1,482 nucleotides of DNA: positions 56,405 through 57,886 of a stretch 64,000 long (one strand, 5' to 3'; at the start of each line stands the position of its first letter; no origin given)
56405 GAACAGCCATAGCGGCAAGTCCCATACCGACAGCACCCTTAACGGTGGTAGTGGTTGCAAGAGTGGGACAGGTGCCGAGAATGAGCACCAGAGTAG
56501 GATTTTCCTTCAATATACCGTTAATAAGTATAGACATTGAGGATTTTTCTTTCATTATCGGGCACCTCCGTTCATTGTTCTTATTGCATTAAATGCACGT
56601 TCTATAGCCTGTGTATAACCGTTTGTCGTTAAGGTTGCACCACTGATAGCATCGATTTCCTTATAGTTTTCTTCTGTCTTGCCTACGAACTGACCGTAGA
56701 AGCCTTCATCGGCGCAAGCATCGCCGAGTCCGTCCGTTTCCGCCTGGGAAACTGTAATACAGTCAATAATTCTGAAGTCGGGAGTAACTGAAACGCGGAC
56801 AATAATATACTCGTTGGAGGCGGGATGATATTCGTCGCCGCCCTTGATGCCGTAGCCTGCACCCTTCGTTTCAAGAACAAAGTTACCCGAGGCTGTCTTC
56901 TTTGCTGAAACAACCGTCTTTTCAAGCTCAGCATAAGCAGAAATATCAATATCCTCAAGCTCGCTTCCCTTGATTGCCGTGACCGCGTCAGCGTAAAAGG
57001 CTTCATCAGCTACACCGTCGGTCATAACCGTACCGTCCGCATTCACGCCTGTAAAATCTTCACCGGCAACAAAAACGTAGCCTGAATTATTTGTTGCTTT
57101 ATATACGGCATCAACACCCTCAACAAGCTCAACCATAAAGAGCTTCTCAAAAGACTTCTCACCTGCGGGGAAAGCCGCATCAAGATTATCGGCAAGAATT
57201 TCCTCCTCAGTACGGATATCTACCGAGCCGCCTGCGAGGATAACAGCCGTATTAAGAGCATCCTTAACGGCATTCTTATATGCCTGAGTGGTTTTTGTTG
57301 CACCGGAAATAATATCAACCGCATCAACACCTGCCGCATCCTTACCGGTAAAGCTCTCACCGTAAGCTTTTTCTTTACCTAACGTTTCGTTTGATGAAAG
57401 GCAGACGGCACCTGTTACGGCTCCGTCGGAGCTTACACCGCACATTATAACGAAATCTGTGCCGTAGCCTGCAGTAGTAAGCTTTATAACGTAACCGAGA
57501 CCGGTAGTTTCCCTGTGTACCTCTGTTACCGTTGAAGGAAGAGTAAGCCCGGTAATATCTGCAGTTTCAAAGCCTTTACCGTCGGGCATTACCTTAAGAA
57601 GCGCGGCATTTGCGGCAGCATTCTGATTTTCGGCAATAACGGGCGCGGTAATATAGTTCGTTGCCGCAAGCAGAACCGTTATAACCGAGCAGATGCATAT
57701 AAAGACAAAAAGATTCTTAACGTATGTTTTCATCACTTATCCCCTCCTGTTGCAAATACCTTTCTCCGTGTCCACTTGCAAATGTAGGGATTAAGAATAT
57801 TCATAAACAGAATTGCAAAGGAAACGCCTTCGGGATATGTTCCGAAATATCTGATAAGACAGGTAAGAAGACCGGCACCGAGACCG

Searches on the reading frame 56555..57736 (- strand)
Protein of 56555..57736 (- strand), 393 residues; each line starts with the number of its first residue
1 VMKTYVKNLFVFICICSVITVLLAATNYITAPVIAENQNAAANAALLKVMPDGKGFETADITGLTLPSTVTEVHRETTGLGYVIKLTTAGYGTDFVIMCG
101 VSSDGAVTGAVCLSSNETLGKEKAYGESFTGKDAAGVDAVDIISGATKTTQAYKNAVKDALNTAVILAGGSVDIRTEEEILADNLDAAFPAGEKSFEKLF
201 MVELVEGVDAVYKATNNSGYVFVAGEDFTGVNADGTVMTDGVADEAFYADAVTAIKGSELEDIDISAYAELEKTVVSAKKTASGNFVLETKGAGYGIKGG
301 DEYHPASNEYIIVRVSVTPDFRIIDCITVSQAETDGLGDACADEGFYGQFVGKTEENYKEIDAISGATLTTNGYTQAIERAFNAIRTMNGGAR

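Call 3: search_protein_families(library=pfam, proteins=[window:56555-57736:-], max_evalue=1)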
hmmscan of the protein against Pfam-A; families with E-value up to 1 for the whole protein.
window:56555-57736:- (393 aa): 2 families
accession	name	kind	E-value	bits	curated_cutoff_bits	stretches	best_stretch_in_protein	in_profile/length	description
PF04205.19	FMN_bind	-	2e-24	86.5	22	2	311-382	6-76/77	FMN-binding domain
PF18793.7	nos_propeller_2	-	0.23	12.3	29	1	217-260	17-56/70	Nitrous oxide reductase propeller repeat 2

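Call 4: search_protein_families(library=ncbifam, proteins=[window:56555-57736:-], max_evalue=1)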
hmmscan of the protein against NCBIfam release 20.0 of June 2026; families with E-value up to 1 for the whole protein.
window:56555-57736:- (393 aa): 17 families
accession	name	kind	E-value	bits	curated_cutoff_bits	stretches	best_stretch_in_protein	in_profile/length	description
TIGR01947.1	rnfG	subfamily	2.2e-19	70.3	102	2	11-163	3-184/187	RnfABCDGE type electron transport complex subunit G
NF045876.1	RnfG_DVU2794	exception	1.6e-14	53.9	205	2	287-385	86-179/190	RnfABCDGE type electron transport complex subunit G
NF041840.1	rnfG_Methano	equivalog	5.8e-11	42.3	230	2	304-387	96-186/189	Rnf electron transport complex subunit RnfG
TIGR01938.1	nqrC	equivalog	2.1e-08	34.1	144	1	352-383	212-243/251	NADH:ubiquinone reductase (Na(+)-transporting) subunit C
NF003747.0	PRK05346.1-2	equivalog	2.8e-06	26.7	336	1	355-379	212-236/260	Na(+)-translocating NADH-quinone reductase subunit C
NF002519.0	PRK01908.1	equivalog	0.0002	21.1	178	1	1-120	1-130/209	electron transport complex subunit RsxG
NF003749.0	PRK05346.1-5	equivalog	0.00026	20.4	255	1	353-378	213-238/261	Na(+)-translocating NADH-quinone reductase subunit C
NF003755.0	PRK05346.2-6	equivalog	0.00062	18.7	563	0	323-354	198-229/310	Na(+)-translocating NADH-quinone reductase subunit C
NF003746.0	PRK05346.1-1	equivalog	0.0038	16.4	337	1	354-376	216-238/264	Na(+)-translocating NADH-quinone reductase subunit C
NF003750.0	PRK05346.2-1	equivalog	0.0092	15.5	352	0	352-382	185-215/225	Na(+)-translocating NADH-quinone reductase subunit C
NF003751.0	PRK05346.2-2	equivalog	0.022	13.8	630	1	352-386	267-301/320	Na(+)-translocating NADH-quinone reductase subunit C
NF003752.0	PRK05346.2-3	equivalog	0.047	12.7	617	1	351-387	263-299/316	Na(+)-translocating NADH-quinone reductase subunit C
NF003753.0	PRK05346.2-4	equivalog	0.057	12.8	329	1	356-382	210-236/249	Na(+)-translocating NADH-quinone reductase subunit C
NF003748.0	PRK05346.1-4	equivalog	0.098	12.1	455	0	360-378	225-243/265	Na(+)-translocating NADH-quinone reductase subunit C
NF003754.0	PRK05346.2-5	equivalog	0.13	11.5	677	1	351-386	268-303/320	Na(+)-translocating NADH-quinone reductase subunit C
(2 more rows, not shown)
